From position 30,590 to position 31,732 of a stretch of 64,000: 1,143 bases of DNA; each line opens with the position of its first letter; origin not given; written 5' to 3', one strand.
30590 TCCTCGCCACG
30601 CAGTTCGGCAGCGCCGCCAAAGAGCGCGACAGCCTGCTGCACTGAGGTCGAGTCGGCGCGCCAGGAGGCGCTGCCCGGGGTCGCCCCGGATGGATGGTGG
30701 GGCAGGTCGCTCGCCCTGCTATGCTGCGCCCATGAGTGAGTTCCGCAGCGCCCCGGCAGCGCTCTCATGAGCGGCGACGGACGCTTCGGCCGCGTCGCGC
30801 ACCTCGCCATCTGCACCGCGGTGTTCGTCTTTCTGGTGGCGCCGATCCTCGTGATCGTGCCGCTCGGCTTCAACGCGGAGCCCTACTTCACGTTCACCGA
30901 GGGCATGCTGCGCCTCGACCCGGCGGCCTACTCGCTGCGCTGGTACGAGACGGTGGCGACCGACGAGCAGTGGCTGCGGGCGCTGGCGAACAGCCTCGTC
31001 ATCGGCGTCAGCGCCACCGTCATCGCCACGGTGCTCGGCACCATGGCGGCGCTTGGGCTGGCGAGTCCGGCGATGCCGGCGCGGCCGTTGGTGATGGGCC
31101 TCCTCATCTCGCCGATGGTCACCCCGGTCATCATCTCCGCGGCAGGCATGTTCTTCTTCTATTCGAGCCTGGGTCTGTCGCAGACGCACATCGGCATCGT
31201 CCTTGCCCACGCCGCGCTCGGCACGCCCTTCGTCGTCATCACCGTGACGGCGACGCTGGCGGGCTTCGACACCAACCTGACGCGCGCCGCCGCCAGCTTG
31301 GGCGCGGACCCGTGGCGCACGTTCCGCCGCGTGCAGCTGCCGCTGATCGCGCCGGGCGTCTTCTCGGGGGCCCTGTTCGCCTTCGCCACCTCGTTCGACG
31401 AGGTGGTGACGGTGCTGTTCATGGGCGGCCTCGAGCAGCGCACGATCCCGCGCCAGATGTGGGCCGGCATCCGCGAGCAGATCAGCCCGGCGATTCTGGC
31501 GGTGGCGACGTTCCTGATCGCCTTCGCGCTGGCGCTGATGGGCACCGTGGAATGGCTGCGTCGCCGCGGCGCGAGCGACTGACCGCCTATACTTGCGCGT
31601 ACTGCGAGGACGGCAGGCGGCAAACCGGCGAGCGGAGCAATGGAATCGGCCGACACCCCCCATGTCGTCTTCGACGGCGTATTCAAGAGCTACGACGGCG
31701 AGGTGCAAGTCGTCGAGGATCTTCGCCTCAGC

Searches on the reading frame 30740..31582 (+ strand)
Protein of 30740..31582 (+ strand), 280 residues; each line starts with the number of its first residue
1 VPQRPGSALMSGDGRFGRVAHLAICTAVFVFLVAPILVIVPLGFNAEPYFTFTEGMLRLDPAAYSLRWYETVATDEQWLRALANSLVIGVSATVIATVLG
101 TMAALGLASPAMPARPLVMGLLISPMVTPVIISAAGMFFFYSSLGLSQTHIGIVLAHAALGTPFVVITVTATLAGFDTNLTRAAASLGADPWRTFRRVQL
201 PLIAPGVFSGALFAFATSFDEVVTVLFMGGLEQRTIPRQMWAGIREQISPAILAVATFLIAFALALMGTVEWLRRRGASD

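Call 104: search_protein_families(library=pfam, proteins=[window:30740-31582:+], max_evalue=0.00001)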
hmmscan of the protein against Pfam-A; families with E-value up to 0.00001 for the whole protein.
window:30740-31582:+ (280 aa): 1 family
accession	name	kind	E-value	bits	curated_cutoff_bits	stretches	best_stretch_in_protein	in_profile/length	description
PF00528.27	BPD_transp_1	-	3e-15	56.8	26.4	1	97-276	2-181/184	Binding-protein-dependent transport system inner membrane component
